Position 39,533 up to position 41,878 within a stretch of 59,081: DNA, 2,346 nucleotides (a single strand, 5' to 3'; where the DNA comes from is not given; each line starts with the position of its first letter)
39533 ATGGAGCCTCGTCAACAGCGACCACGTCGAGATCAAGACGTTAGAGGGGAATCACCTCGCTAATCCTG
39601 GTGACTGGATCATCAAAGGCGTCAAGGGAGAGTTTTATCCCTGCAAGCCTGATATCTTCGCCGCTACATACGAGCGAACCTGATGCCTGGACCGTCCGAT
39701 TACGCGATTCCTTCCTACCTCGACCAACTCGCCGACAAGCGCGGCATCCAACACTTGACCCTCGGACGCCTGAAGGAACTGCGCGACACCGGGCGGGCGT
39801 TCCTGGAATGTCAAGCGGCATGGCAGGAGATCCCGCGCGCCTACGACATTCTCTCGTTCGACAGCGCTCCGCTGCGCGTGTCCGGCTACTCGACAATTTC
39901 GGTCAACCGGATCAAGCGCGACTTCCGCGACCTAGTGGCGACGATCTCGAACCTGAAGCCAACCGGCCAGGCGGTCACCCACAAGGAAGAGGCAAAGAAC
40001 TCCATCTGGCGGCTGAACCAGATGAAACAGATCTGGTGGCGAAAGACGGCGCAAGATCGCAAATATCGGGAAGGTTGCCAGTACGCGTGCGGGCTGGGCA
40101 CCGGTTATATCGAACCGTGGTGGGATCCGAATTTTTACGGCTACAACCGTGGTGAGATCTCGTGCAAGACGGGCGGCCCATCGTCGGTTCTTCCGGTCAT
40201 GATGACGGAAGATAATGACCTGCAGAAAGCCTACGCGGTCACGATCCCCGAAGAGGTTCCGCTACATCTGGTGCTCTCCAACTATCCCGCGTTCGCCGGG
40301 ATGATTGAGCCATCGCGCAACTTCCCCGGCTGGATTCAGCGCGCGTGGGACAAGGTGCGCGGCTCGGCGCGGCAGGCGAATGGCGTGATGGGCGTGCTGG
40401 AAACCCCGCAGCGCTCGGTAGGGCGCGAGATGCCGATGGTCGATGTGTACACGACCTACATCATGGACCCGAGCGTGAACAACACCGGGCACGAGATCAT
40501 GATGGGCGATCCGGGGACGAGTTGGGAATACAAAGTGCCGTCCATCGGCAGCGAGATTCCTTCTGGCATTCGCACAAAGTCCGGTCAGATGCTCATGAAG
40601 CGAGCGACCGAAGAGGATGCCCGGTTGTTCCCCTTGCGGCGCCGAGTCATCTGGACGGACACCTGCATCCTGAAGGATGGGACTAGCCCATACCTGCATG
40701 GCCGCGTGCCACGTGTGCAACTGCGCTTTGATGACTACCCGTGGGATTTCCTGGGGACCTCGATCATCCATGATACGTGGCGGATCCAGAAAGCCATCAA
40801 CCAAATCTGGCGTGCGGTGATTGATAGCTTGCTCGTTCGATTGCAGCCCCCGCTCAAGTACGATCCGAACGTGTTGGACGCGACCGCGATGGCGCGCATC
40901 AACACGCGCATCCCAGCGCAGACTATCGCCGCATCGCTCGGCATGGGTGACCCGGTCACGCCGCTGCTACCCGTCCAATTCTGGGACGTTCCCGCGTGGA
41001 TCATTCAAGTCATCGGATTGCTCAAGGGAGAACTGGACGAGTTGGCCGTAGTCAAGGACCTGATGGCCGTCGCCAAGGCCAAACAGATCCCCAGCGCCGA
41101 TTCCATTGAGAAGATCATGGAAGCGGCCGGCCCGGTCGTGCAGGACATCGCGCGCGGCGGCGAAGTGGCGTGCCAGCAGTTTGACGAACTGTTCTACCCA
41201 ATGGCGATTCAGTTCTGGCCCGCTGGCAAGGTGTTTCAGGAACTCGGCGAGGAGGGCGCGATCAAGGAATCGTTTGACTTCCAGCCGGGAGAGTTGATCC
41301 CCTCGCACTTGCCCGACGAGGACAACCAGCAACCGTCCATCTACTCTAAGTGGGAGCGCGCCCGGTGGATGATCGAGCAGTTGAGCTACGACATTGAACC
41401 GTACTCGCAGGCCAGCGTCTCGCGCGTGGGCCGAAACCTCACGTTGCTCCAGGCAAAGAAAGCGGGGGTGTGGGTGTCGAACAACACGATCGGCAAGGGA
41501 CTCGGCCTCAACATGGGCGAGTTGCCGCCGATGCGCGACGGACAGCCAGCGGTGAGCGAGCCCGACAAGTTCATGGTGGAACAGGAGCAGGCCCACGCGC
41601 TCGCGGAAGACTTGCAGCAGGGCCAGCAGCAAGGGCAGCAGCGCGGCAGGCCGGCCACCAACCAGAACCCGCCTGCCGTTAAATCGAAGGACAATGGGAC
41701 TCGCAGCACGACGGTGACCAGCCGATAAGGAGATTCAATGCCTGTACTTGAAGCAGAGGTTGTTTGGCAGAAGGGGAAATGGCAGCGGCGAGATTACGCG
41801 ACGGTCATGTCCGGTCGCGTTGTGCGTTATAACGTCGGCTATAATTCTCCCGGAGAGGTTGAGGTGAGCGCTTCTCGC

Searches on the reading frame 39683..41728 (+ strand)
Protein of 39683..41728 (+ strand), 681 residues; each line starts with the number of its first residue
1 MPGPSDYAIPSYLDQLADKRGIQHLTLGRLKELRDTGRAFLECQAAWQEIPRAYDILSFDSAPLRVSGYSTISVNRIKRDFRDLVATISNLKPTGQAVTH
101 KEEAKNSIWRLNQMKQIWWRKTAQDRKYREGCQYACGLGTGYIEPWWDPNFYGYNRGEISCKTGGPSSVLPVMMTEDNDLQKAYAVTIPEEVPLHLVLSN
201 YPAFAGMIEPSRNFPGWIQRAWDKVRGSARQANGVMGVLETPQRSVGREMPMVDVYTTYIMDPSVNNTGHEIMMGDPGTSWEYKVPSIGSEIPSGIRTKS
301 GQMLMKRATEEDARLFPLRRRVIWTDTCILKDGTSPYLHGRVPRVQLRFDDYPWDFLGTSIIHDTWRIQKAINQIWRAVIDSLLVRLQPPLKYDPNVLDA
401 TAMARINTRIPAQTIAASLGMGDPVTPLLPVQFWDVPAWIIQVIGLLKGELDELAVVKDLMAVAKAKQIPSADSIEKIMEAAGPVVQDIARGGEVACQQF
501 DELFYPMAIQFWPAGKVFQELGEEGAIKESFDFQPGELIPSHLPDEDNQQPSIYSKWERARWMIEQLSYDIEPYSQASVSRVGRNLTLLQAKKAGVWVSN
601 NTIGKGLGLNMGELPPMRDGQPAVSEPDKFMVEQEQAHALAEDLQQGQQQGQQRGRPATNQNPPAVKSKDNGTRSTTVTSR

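Call 9: search_protein_families(library=phrogs, proteins=[window:39683-41728:+])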
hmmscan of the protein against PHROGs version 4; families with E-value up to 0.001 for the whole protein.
window:39683-41728:+ (681 aa): 2 families
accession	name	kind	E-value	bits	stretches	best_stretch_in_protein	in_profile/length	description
phrog_156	-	head and packaging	7.9e-10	38.8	1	64-527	53-476/681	portal protein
phrog_1216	-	head and packaging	4.9e-09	36.3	1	320-490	319-491/714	portal protein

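Call 10: search_protein_families(library=pfam, proteins=[window:39683-41728:+])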
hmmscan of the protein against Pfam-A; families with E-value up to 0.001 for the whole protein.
window:39683-41728:+ (681 aa): 0 families
